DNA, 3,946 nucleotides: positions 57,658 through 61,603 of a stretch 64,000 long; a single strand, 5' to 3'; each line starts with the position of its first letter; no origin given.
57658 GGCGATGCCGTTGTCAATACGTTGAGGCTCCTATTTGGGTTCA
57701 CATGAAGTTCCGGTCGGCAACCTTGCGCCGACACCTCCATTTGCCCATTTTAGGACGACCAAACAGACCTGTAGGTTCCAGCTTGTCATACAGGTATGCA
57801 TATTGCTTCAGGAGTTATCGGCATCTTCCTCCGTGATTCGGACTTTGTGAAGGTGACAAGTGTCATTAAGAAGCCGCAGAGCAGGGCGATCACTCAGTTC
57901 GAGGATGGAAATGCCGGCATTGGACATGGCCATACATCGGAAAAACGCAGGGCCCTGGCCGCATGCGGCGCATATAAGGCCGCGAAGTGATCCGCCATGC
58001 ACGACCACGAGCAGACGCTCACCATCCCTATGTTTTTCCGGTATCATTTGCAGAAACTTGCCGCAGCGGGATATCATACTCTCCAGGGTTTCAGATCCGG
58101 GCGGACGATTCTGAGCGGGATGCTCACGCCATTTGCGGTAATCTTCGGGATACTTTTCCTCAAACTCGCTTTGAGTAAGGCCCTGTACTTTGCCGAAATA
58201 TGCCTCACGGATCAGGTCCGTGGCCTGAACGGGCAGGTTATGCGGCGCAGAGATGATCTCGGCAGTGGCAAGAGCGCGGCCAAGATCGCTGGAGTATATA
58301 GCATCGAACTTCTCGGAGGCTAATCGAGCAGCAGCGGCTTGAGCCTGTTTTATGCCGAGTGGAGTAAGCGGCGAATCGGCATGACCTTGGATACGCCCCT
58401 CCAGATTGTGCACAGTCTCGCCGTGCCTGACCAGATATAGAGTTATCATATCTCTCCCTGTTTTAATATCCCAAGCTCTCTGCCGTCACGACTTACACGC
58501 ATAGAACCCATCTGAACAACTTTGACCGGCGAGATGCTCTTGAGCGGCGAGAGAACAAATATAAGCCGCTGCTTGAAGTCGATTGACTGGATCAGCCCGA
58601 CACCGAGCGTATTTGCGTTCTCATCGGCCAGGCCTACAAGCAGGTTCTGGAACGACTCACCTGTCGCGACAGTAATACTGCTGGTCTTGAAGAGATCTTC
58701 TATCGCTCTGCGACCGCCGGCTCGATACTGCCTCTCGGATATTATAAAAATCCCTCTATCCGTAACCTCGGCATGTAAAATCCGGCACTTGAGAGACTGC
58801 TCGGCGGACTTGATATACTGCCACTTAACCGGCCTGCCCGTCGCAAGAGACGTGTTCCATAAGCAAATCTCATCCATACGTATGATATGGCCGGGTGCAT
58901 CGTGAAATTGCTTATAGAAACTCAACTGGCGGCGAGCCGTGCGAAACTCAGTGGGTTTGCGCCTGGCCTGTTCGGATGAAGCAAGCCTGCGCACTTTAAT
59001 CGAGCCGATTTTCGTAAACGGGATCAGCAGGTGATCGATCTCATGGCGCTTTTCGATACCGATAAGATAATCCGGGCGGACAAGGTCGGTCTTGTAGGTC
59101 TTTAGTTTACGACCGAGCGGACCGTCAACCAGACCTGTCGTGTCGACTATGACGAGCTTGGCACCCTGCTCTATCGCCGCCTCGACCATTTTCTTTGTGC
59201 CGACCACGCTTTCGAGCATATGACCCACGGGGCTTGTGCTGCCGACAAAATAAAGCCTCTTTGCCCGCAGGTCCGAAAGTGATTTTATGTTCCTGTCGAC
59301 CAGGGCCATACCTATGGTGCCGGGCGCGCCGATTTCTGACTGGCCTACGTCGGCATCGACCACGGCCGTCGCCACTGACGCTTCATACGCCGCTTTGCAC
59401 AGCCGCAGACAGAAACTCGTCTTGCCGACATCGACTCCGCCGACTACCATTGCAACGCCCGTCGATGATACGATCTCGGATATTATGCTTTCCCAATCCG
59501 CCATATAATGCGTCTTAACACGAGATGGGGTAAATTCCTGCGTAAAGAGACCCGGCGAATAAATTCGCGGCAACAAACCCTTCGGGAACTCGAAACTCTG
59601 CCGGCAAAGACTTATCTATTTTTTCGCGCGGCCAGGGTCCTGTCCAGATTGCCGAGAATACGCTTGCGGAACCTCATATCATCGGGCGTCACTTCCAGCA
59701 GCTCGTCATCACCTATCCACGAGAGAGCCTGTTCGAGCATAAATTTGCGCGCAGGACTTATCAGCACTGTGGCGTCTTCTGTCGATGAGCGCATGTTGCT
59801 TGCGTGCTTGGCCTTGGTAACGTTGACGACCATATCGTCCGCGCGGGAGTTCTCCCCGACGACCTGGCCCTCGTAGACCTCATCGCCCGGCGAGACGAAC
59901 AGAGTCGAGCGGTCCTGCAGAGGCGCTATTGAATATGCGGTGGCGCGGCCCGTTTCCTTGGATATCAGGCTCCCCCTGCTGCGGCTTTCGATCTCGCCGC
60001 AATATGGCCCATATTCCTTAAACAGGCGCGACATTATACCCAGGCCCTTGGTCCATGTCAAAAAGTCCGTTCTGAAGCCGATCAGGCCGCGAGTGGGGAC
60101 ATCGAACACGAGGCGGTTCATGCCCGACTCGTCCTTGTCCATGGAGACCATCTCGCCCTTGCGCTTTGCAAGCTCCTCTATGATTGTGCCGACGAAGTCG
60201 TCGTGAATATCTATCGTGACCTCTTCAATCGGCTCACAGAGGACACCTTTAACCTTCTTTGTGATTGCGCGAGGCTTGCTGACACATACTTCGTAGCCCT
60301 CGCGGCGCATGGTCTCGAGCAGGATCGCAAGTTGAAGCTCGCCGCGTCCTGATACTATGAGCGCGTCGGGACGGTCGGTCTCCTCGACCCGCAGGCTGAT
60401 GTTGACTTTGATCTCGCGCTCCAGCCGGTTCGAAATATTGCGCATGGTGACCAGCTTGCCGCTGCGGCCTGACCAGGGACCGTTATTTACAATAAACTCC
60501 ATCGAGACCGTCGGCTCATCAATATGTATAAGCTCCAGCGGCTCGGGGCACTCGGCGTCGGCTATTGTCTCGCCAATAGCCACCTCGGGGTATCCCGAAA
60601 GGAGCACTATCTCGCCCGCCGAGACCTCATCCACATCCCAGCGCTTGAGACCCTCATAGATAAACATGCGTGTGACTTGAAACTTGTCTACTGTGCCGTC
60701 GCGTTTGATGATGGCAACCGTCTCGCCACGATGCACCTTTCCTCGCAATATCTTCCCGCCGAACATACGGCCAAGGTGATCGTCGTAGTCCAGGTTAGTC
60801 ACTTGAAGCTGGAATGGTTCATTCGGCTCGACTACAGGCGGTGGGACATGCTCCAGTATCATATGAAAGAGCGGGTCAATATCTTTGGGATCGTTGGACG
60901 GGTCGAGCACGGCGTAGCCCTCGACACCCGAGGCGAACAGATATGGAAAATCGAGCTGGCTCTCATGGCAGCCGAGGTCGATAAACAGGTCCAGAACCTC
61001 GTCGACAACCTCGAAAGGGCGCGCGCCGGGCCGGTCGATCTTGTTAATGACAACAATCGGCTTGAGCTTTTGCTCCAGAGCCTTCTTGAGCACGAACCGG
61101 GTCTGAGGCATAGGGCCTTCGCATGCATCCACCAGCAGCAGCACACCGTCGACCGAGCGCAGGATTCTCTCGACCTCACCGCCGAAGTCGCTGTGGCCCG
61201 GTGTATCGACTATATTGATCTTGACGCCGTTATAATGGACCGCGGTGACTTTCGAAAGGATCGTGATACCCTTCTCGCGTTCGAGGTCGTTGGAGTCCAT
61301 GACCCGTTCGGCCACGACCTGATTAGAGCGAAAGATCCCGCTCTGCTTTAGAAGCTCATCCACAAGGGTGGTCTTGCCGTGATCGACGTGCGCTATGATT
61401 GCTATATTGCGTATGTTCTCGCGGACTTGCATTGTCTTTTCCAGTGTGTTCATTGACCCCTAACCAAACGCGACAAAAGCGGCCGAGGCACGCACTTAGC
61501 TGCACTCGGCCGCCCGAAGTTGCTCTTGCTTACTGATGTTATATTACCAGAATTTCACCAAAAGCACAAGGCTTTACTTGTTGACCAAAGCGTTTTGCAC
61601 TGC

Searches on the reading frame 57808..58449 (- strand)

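Call 8: search_protein_families(library=pfam, proteins=[window:57808-58449:-], max_evalue=0.001)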
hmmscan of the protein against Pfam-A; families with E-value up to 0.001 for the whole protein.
window:57808-58449:- (213 aa): 1 family
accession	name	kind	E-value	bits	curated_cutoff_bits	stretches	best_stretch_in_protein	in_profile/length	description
PF00300.27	His_Phos_1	-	2.5e-61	207.2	21.7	1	4-196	1-193/194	Histidine phosphatase superfamily (branch 1)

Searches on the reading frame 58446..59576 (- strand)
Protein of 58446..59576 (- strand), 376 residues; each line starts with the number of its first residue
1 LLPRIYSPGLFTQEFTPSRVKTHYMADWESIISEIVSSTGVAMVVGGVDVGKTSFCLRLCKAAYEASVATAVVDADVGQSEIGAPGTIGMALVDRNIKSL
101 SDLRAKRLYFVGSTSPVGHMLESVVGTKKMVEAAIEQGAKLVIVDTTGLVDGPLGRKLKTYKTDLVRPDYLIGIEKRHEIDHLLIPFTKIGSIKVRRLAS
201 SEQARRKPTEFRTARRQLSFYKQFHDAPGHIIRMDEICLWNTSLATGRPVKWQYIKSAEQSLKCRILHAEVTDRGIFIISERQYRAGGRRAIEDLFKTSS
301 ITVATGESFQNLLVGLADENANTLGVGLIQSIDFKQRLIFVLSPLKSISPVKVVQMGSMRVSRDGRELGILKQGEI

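Call 8: search_protein_families(library=pfam, proteins=[window:58446-59576:-], max_evalue=0.001)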
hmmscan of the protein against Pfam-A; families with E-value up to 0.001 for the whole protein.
window:58446-59576:- (376 aa): 1 family
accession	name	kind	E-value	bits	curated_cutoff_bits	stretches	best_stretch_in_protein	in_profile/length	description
PF16575.11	CLP1_P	-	1.1e-35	123.7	26.6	1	46-225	1-187/188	mRNA cleavage and polyadenylation factor CLP1 P-loop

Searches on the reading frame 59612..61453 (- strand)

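Call 8: search_protein_families(library=pfam, proteins=[window:59612-61453:-], max_evalue=0.001)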
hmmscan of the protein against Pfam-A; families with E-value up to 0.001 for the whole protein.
window:59612-61453:- (613 aa): 7 families
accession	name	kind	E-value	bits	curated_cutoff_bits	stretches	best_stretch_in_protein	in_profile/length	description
PF00009.33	GTP_EFTU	-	3.2e-56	190.3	26.5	1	12-205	1-188/188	Elongation factor Tu GTP binding domain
PF21018.2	BipA_C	-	8.5e-43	145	23.8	1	493-600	1-108/110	TypA/BipA C-terminal domain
PF00679.30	EFG_C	-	1.6e-23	83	27.9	1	404-489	1-86/89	Elongation factor G C-terminus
PF03144.31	GTP_EFTU_D2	-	1.4e-09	38.7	30.3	1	228-298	1-73/73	Elongation factor Tu domain 2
PF01926.29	MMR_HSR1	-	3.1e-07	30.9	21.9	1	17-138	2-113/113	50S ribosome-binding GTPase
PF22042.2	EF-G_D2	-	1.3e-05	25.6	27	1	214-298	2-82/84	Elongation factor G domain 2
PF14492.12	EFG_III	-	0.00037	20.9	27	1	338-389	19-71/75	Elongation Factor G, domain III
